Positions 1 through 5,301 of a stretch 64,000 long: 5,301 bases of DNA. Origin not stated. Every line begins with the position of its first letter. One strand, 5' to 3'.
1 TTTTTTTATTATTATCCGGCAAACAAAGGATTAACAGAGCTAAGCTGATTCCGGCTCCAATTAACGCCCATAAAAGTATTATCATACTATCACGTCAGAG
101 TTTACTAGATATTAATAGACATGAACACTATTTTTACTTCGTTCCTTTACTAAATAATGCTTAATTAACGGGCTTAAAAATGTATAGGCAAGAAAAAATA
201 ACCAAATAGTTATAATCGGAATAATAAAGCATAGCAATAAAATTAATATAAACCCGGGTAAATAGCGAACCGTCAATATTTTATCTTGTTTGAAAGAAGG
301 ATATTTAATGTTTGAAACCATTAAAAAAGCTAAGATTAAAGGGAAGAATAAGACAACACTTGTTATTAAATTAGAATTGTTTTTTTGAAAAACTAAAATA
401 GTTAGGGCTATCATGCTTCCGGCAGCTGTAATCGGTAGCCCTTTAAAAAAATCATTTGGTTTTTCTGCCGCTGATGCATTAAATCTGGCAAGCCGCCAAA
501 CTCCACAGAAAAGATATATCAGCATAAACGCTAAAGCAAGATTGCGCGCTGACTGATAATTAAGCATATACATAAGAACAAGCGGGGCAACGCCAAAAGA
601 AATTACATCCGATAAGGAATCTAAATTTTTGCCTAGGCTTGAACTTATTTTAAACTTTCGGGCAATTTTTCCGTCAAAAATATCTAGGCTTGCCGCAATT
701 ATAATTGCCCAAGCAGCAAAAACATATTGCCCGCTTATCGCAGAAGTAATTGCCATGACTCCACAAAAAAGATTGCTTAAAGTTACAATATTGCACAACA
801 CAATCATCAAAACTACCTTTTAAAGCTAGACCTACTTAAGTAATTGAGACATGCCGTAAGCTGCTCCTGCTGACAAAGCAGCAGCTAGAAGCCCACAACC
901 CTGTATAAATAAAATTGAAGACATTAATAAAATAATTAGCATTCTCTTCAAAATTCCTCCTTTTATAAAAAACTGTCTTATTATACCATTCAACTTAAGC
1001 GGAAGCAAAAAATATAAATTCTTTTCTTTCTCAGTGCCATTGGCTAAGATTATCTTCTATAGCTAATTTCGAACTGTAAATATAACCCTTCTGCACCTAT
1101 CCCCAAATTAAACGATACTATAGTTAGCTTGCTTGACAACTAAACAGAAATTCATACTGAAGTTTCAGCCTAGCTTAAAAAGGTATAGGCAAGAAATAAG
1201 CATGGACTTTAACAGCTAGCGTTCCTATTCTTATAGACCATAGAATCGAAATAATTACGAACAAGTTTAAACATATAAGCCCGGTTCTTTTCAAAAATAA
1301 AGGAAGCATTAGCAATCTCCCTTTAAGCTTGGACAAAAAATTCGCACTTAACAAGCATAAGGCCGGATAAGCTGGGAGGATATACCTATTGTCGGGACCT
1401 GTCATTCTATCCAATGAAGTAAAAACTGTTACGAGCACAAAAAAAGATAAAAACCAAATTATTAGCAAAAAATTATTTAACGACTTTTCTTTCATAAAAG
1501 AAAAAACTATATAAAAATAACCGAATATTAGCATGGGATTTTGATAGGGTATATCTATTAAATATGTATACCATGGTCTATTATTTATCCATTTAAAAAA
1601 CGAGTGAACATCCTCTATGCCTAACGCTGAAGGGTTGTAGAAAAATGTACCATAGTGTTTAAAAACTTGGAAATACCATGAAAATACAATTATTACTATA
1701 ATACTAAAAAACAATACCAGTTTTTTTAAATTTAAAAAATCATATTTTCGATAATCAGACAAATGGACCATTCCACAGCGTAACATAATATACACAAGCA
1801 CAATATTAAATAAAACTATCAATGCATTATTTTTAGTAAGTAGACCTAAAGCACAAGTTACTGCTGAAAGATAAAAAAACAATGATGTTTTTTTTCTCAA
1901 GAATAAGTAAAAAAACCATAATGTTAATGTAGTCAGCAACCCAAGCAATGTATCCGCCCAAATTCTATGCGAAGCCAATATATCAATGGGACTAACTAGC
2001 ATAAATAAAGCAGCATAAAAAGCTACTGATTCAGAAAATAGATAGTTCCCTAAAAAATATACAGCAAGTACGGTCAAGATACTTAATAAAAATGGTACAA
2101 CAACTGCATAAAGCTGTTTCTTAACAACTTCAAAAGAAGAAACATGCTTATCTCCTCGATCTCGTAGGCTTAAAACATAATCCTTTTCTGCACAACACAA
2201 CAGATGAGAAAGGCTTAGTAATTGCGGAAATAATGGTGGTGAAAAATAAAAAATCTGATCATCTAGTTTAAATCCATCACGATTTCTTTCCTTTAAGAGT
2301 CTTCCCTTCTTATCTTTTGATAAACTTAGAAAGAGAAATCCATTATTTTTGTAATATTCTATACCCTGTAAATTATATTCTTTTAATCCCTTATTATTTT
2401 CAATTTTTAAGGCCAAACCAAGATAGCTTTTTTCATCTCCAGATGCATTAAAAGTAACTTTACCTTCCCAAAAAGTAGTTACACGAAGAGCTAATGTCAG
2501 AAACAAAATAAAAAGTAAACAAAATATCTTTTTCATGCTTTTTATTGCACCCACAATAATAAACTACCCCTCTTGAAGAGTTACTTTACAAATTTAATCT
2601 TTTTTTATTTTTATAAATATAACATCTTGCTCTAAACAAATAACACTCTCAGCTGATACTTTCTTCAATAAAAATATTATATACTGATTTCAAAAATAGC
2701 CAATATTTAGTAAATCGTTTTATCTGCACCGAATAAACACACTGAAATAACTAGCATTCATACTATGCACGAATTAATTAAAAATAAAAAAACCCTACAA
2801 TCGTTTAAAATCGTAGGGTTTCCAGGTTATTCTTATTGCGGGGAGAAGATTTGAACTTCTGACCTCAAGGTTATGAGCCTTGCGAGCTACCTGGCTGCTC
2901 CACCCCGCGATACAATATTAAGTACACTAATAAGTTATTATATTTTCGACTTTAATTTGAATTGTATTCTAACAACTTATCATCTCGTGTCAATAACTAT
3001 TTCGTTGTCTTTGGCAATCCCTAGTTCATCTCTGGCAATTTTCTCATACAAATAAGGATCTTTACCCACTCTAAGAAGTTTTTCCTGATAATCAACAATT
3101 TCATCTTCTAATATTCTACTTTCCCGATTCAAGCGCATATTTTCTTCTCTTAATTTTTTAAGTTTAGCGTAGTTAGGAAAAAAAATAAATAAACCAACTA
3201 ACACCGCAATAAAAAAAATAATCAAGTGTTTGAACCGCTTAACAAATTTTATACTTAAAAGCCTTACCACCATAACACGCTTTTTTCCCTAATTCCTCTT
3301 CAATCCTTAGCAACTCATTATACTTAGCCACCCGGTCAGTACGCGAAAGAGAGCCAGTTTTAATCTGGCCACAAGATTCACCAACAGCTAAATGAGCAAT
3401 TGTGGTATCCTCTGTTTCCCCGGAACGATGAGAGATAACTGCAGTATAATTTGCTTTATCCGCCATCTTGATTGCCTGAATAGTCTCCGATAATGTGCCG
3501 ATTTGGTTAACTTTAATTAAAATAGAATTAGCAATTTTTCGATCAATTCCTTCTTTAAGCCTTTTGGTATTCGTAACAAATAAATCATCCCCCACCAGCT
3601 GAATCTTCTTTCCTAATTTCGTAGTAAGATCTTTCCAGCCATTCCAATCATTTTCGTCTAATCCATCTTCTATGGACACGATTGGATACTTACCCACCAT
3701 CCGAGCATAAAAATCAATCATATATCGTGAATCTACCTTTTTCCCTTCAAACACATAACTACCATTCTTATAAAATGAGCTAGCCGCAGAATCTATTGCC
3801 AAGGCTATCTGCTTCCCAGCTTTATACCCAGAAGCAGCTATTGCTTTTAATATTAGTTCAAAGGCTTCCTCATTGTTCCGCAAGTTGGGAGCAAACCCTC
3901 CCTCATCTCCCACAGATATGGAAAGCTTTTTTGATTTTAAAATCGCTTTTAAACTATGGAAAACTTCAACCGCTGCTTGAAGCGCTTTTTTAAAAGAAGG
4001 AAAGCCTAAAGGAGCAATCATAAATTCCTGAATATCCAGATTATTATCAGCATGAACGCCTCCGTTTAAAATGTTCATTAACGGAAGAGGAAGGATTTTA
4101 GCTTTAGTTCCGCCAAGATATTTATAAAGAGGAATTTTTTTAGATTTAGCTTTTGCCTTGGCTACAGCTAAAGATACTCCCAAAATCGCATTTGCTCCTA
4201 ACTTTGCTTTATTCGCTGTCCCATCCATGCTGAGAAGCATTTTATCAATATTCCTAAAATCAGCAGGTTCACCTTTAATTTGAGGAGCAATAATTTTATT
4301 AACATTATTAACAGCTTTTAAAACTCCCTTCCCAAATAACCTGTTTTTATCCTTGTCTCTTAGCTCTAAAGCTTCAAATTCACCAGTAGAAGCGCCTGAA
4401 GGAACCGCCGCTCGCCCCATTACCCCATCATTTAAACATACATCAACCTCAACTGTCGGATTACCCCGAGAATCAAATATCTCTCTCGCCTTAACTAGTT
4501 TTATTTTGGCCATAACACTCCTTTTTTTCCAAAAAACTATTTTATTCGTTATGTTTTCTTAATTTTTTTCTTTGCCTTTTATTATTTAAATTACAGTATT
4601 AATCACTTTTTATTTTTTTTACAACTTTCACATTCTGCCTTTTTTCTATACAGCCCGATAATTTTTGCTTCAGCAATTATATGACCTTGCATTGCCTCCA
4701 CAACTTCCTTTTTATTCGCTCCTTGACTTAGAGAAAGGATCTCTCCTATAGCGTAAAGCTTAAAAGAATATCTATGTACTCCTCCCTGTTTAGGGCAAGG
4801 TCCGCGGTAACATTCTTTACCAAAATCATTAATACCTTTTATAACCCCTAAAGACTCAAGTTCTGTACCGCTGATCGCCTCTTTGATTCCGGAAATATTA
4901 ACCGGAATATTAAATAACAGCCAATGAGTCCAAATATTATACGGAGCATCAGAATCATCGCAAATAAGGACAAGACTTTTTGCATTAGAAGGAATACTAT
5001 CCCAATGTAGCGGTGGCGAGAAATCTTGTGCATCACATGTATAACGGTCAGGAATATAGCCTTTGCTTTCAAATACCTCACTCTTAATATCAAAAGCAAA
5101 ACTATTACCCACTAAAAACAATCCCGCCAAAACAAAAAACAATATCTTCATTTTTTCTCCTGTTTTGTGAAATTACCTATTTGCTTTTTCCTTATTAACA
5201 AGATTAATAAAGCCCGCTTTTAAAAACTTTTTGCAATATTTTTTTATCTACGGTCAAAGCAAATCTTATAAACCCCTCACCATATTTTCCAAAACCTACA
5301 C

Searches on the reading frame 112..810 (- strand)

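Call 63: search_protein_families(library=pfam, proteins=[window:112-810:-], max_evalue=0.00001)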
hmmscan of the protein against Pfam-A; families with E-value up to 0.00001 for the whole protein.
window:112-810:- (232 aa): 1 family
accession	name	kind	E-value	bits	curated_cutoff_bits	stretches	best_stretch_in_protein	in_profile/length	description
PF01066.26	CDP-OH_P_transf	-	3.6e-24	86.3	22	1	5-159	3-148/152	CDP-alcohol phosphatidyltransferase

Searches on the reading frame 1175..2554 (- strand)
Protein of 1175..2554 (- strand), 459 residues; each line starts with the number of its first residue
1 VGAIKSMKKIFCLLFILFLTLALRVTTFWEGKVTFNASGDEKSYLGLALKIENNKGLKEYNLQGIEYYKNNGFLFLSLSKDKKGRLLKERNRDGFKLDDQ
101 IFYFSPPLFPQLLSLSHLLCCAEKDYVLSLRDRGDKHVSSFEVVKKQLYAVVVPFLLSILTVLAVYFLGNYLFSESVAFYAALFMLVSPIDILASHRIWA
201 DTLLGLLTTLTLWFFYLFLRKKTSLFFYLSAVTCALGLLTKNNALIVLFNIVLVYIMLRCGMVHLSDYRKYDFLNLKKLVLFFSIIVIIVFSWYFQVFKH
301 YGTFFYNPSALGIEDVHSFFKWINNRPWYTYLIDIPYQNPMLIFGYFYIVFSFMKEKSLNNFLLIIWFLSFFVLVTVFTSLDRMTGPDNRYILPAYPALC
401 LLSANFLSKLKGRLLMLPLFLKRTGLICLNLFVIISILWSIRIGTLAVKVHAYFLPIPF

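Call 63: search_protein_families(library=pfam, proteins=[window:1175-2554:-], max_evalue=0.00001)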
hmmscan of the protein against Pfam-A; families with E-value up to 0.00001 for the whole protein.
window:1175-2554:- (459 aa): 2 families
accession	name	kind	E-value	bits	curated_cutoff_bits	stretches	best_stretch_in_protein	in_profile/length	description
PF13231.12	PMT_2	-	2.8e-10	41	26.1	1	147-266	21-139/160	Dolichyl-phosphate-mannose-protein mannosyltransferase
PF02366.24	PMT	-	3.4e-08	33.8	22.7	1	105-295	45-232/245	Dolichyl-phosphate-mannose-protein mannosyltransferase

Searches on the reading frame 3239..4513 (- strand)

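Call 63: search_protein_families(library=pfam, proteins=[window:3239-4513:-], max_evalue=0.00001)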
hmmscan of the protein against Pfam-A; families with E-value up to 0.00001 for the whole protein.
window:3239-4513:- (424 aa): 2 families
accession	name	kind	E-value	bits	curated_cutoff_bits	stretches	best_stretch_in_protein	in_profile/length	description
PF00113.28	Enolase_C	-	1.6e-125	418.7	21.5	1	139-421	2-294/296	Enolase, C-terminal TIM barrel domain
PF03952.21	Enolase_N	-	4e-57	192.4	35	1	4-133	1-131/131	Enolase, N-terminal domain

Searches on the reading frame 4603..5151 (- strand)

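Call 63: search_protein_families(library=pfam, proteins=[window:4603-5151:-], max_evalue=0.00001)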
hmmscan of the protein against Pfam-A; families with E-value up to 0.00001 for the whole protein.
window:4603-5151:- (182 aa): 1 family
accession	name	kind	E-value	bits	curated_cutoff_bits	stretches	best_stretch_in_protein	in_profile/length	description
PF01161.25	PBP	-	7.8e-37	127.1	24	1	33-168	2-135/135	Phosphatidylethanolamine-binding protein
